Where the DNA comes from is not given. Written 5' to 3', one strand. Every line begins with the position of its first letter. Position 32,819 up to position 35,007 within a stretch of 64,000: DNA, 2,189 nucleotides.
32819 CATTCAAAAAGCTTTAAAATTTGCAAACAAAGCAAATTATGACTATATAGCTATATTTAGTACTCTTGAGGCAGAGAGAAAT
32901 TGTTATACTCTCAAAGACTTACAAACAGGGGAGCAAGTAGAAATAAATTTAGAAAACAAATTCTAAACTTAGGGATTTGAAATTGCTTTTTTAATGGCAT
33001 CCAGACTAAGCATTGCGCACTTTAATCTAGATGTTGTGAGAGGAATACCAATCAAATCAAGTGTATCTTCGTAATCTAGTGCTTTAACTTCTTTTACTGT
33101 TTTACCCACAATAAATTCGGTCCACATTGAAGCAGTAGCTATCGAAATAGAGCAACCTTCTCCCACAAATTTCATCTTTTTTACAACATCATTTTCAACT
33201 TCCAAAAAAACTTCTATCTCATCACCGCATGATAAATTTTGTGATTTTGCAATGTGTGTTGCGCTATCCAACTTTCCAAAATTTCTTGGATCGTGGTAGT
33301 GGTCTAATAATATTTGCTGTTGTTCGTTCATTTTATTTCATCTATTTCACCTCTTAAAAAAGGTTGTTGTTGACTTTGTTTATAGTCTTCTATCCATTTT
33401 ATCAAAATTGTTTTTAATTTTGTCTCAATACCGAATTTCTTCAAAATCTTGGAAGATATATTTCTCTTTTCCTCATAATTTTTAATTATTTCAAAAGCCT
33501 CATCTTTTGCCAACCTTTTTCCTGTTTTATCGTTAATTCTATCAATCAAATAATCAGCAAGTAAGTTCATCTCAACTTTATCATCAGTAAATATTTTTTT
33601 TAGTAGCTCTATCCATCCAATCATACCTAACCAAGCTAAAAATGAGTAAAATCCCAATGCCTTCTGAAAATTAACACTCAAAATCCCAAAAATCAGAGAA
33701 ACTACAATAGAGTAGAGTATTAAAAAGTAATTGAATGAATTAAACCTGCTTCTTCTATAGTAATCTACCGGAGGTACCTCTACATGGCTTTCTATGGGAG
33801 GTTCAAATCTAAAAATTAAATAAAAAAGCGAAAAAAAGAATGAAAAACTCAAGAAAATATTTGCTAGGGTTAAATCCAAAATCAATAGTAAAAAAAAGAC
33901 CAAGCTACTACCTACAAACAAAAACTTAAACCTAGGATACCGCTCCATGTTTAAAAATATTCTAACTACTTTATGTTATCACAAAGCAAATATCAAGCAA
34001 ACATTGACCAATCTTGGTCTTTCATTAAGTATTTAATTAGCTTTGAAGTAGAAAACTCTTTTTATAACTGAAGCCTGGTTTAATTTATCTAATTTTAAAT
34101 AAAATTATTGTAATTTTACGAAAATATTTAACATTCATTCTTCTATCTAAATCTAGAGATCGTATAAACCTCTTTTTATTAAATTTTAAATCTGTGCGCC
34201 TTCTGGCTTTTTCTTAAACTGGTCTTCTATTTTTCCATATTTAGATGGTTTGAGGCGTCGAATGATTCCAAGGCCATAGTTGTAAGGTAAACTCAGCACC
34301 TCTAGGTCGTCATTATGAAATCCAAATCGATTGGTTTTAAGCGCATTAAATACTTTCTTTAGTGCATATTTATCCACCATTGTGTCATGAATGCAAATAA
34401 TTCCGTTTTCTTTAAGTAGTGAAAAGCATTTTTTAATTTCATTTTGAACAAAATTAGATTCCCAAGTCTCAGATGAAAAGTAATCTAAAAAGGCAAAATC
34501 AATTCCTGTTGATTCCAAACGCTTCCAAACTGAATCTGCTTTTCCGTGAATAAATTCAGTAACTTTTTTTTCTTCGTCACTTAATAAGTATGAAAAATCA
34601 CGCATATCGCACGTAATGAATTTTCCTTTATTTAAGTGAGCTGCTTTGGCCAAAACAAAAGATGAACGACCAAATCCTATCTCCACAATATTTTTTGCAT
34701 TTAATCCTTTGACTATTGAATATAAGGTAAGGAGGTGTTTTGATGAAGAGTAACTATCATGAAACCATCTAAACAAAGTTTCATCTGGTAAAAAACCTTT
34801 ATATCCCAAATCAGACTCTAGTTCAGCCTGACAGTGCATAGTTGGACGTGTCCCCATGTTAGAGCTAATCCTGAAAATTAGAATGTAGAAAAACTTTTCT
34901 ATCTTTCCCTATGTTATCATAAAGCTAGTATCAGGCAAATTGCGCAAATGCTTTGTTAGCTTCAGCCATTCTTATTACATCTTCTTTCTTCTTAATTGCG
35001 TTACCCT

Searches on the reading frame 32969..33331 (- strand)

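Call 25: search_protein_families(library=pfam, proteins=[window:32969-33331:-], max_evalue=0.00001)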
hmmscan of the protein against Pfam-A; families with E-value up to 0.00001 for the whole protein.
window:32969-33331:- (120 aa): 1 family
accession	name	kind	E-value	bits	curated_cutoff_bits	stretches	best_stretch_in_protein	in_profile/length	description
PF01592.21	NifU_N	-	9.6e-27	94.1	22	1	5-119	3-119/127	NifU-like N terminal domain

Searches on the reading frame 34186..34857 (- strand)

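Call 25: search_protein_families(library=pfam, proteins=[window:34186-34857:-], max_evalue=0.00001)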
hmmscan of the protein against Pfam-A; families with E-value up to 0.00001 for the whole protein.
window:34186-34857:- (223 aa): 1 family
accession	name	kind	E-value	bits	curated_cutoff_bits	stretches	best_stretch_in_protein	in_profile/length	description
PF13578.12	Methyltransf_24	-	7.3e-10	40.1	26.3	1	58-159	1-105/105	Methyltransferase domain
